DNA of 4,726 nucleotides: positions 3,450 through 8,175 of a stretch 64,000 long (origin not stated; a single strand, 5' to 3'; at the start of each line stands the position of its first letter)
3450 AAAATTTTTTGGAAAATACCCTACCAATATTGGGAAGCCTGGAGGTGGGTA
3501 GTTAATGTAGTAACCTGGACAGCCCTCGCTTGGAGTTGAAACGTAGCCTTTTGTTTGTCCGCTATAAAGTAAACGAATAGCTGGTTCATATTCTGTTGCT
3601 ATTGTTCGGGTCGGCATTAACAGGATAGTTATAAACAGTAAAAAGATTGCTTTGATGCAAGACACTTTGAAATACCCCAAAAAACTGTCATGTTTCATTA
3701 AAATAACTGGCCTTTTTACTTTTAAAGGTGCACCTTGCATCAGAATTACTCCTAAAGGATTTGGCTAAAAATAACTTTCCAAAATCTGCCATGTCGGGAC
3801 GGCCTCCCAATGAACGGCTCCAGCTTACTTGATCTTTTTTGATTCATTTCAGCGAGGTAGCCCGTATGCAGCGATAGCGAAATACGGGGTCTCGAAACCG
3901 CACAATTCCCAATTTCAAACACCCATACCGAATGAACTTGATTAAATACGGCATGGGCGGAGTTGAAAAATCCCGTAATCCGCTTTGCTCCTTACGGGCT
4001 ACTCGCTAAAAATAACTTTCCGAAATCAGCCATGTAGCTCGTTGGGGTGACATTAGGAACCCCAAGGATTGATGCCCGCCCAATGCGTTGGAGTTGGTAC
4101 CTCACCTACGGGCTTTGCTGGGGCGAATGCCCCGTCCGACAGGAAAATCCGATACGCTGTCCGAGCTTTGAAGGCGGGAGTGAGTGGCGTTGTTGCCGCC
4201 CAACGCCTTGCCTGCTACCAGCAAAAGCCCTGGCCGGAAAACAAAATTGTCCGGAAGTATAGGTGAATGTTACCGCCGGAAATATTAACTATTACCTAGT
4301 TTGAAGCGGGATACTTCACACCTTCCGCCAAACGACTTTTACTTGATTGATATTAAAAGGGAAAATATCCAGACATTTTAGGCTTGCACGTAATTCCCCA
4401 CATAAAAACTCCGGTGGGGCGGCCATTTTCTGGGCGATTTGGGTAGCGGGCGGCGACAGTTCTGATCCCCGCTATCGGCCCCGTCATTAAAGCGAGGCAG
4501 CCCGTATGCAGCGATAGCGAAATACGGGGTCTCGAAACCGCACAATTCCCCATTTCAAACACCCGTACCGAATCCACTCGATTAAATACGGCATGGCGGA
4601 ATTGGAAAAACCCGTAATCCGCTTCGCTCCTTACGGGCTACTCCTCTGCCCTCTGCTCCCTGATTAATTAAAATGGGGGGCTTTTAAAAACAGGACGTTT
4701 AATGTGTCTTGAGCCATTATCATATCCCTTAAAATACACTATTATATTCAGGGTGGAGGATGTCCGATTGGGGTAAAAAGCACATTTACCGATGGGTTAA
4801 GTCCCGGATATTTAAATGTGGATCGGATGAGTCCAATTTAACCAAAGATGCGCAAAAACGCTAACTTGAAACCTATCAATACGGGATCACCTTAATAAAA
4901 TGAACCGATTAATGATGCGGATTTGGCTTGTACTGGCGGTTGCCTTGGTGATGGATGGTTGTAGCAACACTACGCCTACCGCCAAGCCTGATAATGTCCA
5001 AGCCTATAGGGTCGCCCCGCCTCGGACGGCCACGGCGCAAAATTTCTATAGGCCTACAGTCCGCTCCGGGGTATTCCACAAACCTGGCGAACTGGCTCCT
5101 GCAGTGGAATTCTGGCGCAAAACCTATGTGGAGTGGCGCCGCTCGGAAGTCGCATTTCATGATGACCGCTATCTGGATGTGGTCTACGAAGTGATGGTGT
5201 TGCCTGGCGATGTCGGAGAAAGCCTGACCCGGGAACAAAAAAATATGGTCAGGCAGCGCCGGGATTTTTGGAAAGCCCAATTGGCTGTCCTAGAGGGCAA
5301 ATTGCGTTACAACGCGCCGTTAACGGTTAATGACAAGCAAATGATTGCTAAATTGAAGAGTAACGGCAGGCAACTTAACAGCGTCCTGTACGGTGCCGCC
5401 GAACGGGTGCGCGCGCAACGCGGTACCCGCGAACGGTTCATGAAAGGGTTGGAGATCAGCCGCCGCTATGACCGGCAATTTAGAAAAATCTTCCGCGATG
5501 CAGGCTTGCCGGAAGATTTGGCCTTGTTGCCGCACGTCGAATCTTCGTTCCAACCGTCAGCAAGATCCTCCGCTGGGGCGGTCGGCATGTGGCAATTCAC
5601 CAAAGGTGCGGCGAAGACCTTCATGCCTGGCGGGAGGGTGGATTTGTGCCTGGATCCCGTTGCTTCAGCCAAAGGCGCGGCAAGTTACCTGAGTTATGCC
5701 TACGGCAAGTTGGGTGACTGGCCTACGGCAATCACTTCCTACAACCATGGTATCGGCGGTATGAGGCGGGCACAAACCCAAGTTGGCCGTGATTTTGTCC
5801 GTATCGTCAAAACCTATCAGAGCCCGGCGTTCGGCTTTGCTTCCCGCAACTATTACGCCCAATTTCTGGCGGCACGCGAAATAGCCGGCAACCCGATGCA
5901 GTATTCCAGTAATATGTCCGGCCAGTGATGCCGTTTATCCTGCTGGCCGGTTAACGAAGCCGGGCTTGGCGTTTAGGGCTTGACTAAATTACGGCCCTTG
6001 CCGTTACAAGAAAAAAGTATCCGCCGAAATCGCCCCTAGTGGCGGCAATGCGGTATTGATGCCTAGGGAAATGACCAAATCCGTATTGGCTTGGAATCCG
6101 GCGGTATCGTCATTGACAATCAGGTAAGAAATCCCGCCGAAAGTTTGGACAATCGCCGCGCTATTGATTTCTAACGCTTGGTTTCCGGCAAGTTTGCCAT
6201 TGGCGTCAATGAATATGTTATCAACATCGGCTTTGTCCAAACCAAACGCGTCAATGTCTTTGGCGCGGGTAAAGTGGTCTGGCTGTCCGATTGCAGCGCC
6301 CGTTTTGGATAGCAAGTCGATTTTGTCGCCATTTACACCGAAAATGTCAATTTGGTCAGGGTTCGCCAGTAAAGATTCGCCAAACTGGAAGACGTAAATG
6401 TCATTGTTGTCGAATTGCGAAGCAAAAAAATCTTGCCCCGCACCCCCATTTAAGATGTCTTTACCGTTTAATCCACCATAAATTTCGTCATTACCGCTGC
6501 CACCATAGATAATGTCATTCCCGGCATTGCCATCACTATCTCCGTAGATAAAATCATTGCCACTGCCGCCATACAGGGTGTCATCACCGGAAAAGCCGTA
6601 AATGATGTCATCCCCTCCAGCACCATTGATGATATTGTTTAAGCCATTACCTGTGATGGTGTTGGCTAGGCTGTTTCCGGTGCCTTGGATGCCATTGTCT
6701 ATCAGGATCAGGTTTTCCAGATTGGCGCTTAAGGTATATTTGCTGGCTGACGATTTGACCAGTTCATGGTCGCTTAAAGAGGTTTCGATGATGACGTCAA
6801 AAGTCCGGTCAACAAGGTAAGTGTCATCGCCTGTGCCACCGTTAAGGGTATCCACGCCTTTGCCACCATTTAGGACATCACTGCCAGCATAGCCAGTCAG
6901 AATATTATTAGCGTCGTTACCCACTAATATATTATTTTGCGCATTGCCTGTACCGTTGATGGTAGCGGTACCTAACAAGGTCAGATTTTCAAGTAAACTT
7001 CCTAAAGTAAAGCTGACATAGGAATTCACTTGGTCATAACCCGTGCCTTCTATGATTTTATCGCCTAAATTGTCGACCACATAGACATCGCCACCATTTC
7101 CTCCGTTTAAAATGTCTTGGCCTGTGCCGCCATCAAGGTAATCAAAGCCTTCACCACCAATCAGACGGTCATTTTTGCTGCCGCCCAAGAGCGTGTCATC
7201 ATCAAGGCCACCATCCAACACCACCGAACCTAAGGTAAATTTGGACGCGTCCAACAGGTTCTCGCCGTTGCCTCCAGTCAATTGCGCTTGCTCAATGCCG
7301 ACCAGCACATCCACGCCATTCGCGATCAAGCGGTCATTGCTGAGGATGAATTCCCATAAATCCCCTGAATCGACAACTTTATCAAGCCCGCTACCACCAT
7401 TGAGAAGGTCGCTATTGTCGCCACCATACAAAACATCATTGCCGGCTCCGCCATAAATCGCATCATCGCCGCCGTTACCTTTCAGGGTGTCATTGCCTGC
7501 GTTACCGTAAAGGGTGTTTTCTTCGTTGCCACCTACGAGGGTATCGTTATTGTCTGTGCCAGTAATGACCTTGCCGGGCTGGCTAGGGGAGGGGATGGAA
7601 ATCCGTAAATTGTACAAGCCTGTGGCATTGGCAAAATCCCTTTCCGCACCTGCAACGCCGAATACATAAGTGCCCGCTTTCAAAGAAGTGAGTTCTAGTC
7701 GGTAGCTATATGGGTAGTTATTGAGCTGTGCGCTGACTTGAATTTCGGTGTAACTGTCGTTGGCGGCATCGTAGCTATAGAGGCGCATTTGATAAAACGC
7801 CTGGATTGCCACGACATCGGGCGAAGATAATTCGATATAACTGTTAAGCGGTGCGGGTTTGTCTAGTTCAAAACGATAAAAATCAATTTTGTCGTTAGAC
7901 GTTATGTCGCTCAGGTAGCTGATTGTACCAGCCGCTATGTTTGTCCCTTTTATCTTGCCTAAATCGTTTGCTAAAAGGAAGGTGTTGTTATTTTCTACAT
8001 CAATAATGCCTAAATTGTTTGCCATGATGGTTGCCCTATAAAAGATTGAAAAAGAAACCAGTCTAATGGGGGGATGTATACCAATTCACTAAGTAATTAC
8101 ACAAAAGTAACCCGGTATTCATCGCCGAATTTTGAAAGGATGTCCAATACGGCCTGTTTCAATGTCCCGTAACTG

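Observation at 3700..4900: Duplicated ~155-nt structured element (plus a duplicated 30-nt flank) in the 1.2-kb non-coding zone upstream of the Rhs gene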

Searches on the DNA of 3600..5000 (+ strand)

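Call 5: search_rna_families(source=window, start=3600, end=5000, threshold=evalue, max_evalue=10, show_alignments=3)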
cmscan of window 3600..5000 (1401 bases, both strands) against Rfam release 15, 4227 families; matches with E-value up to 10: 2.
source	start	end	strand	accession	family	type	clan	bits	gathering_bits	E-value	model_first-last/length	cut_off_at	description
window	4188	4245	-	RF03504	mir-9461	Gene; miRNA;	-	17.4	84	2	1-80/80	no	mir-9461 microRNA precursor family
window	4201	4274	+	RF01973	H19_2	Gene; lncRNA;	-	16.8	50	0.2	1-69/69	no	H19 conserved region 2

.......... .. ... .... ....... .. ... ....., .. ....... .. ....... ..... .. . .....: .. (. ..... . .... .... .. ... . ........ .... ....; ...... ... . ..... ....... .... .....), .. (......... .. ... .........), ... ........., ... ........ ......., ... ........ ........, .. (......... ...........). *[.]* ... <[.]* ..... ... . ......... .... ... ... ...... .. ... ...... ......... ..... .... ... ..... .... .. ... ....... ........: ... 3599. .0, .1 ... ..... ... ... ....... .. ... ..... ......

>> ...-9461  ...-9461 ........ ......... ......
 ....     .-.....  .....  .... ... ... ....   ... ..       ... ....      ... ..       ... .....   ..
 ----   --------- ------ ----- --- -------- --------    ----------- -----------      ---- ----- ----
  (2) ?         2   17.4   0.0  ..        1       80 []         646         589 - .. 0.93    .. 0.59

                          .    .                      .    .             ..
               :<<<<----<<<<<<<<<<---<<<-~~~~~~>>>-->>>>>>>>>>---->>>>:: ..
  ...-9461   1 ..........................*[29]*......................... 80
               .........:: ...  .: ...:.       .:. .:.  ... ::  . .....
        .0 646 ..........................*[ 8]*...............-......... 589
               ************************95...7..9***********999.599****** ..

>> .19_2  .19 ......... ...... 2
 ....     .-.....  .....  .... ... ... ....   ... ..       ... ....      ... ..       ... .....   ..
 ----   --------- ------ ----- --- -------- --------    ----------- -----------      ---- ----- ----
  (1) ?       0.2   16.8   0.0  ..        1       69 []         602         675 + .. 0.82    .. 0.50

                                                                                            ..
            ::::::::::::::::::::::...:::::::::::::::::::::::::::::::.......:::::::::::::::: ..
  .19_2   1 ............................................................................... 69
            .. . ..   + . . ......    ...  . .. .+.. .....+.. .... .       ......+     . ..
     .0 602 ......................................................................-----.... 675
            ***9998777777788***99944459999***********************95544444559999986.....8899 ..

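Call 20: search_dna_similar(query=window:3844-4006:+, collection=plasmids, mode=distant, max_evalue=0.001)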
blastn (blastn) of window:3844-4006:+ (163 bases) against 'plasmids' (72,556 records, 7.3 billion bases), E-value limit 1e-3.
No match.

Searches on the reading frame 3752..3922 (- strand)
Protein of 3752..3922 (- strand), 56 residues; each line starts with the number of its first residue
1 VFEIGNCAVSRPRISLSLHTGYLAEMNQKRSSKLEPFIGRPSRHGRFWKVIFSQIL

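Call 16: search_protein_families(library=pfam, proteins=[window:3752-3922:-], max_evalue=0.01)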
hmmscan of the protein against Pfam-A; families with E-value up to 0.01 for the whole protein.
window:3752-3922:- (56 aa): 0 families

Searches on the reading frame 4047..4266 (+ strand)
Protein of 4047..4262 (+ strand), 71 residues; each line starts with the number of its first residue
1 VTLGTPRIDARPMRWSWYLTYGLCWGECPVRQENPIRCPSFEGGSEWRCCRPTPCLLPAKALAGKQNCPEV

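Call 16: search_protein_families(library=pfam, proteins=[window:4047-4262:+], max_evalue=0.01)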
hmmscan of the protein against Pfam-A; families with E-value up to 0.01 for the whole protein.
window:4047-4262:+ (71 aa): 0 families

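Call 56: search_protein_families(library=pfam, proteins=[window:4047-4262:+, window:4069-4266:+], max_evalue=1)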
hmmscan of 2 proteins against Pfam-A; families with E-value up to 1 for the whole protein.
window:4047-4262:+ (71 aa): 0 families

window:4069-4266:+ (65 aa): 0 families

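Call 69: find_homologous_proteins(query=window:4047-4262:+, max_evalue=0.001)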
Query window:4047-4262:+: no candidate shares three 5-residue words with the query. No homologue found.

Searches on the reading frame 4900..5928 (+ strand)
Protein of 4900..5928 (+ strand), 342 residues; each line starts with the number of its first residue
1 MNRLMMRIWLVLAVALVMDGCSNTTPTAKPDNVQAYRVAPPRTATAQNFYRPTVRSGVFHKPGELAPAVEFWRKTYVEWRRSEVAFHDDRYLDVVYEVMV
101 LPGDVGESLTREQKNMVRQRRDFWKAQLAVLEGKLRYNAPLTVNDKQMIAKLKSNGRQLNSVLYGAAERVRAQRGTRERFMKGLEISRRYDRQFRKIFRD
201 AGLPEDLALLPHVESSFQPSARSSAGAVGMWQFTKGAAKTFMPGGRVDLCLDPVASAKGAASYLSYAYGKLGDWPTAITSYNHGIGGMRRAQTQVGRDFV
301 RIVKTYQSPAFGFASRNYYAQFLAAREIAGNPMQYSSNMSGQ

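Call 16: search_protein_families(library=pfam, proteins=[window:4900-5928:+], max_evalue=0.01)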
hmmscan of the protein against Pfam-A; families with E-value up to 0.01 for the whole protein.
window:4900-5928:+ (342 aa): 1 family
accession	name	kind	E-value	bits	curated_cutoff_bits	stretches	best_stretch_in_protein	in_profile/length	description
PF01464.25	SLT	-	4.3e-20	71.9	21.3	1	204-296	14-109/117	Transglycosylase SLT domain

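Call 19: find_encoding_contigs(protein=window:4900-5928:+, flank=10000, max_places=10)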
Protein window:4900-5928:+ (342 aa): no gene with exactly this product is on record in the collection.

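Call 60: find_homologous_proteins(query=window:4900-5928:+, max_evalue=1e-40)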
Query window:4900-5928:+ (342 aa): 2152 proteins with E <= 1e-40 among 7800 candidates; the best 120 are listed.
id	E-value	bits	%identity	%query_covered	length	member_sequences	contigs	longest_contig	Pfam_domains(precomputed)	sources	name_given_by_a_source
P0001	1.0e-221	753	98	99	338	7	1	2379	PF01464.26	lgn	-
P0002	1.2e-181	621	72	96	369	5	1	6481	PF01464.26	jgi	-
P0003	2.7e-180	616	80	98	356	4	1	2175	PF01464.26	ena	-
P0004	7.4e-180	615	80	98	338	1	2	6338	PF01464.26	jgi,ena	-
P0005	3.3e-179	613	80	98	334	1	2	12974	PF01464.26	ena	-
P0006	4.2e-179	613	73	98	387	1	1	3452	PF01464.26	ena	-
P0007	1.2e-177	608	80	98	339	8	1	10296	PF01464.26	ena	-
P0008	6.8e-177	605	67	98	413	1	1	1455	PF01464.26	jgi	jgi:peptidoglycan lytic transglycosylase D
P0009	2.5e-176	603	79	98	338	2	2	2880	PF01464.26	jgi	jgi:membrane-bound lytic murein transglycosylase D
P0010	1.4e-175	601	79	92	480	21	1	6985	PF01464.26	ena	-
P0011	1.7e-175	601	79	98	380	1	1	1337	PF01464.26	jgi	jgi:membrane-bound lytic murein transglycosylase D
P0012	1.8e-175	601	79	98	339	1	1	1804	PF01464.26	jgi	jgi:membrane-bound lytic murein transglycosylase D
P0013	3.1e-175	600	80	96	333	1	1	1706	PF01464.26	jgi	jgi:membrane-bound lytic murein transglycosylase D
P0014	3.9e-175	600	79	98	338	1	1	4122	PF01464.26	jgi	jgi:membrane-bound lytic murein transglycosylase D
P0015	5.6e-175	599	79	98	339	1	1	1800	PF01464.26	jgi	-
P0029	2.0e-171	587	80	96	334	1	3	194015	PF01464.26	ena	-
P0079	7.0e-166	569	82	92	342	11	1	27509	PF01464.26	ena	-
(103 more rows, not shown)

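Call 61: find_encoding_contigs(protein=P0029, flank=8000, max_places=2)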
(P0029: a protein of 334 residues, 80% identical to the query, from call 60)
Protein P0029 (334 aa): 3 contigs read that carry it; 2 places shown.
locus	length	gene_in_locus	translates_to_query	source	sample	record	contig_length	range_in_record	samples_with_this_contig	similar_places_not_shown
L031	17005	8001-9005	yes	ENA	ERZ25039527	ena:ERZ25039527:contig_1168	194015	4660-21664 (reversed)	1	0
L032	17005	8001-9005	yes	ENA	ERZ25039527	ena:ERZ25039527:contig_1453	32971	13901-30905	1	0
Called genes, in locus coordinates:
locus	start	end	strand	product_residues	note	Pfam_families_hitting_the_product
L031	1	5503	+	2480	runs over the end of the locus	PF14252:DUF4347, PF19410:DUF5980 (faint), PF17892:Cadherin_5, PF17963:Big_9, PF05345:He_PIG, PF17963:Big_9 (weak), PF00353:HemolysinCabind (weak)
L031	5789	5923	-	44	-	-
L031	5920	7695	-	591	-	-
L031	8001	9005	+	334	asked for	PF01464:SLT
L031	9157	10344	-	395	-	PF04982:TM_HPP, PF00571:CBS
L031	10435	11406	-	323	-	PF00111:Fer2, PF13510:Fer2_4 (faint), PF00970:FAD_binding_6, PF00175:NAD_binding_1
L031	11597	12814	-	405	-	PF13187:Fer4_9 (faint), PF12837:Fer4_6 (faint), PF12838:Fer4_7, PF13183:Fer4_8, PF13237:Fer4_10, PF13484:Fer4_16 (weak), PF13534:Fer4_17, PF02754:CCG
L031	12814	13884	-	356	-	PF01565:FAD_binding_4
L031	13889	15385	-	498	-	PF01565:FAD_binding_4, PF02913:FAD-oxidase_C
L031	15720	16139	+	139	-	PF04463:2-thiour_desulf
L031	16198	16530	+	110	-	PF08349:DUF1722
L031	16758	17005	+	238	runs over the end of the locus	-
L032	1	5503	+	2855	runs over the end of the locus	PF12245:Big_3_2 (faint), PF17892:Cadherin_5, PF17963:Big_9, PF19077:Big_13 (weak), PF19077:Big_13 (weak), PF00353:HemolysinCabind (weak), PF19077:Big_13 (weak), PF00353:HemolysinCabind (weak), +2 more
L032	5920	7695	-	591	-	-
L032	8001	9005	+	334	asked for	PF01464:SLT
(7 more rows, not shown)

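Call 62: find_encoding_contigs(protein=P0079, flank=8000, max_places=2)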
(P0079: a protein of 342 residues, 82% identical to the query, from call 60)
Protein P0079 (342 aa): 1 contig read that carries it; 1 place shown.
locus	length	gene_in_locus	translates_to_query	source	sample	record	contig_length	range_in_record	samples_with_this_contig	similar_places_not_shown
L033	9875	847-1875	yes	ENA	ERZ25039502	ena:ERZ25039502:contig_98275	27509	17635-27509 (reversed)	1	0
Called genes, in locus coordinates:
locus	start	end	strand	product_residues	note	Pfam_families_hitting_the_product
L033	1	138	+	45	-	?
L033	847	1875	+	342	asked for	PF01464:SLT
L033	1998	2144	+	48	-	-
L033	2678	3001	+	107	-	-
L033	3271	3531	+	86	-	PF21958:SOGP_N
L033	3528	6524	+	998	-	PF21958:SOGP_N, PF21250:SOGP_2nd, PF17167:Glyco_hydro_94 (weak)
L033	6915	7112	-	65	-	-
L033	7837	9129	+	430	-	PF10091:Glycoamylase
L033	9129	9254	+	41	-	-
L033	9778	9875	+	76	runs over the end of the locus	-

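Call 63: find_encoding_contigs(protein=P0005, flank=8000, max_places=2)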
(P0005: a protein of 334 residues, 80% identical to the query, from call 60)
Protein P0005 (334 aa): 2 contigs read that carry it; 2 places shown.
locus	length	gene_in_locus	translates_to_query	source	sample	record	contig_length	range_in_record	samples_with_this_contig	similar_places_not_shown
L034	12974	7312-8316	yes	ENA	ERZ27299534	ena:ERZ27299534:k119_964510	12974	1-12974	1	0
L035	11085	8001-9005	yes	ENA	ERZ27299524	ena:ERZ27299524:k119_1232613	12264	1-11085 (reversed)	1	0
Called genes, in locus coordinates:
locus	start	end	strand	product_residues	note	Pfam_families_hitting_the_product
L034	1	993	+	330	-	?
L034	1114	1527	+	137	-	-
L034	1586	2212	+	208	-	PF11867:T1RH-like_C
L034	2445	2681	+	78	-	PF22513:FitA-like_RHH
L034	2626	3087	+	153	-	PF01850:PIN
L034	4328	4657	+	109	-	-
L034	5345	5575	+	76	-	-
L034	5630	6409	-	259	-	PF06167:Peptidase_M90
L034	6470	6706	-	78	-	PF04325:DUF465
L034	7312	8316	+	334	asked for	PF01464:SLT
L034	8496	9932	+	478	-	PF00067:p450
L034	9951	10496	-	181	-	PF06210:DUF1003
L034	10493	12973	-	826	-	?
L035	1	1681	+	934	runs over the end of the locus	PF04851:ResIII, PF18766:SWI2_SNF2 (faint)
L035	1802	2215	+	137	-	-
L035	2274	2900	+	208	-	PF11867:T1RH-like_C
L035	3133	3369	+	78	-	PF22513:FitA-like_RHH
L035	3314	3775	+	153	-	PF01850:PIN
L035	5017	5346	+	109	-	-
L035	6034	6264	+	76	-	-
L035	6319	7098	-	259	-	PF06167:Peptidase_M90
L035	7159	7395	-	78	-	PF04325:DUF465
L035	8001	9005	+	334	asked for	PF01464:SLT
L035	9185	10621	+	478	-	PF00067:p450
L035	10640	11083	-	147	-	?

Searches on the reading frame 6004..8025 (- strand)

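Call 16: search_protein_families(library=pfam, proteins=[window:6004-8025:-], max_evalue=0.01)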
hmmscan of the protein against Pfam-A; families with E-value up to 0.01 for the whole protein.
window:6004-8025:- (673 aa): 1 family
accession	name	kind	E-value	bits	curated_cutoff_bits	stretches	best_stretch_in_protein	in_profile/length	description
PF00353.25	HemolysinCabind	-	8.1e-39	131.6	23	9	458-493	1-36/36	RTX calcium-binding nonapeptide repeat (4 copies)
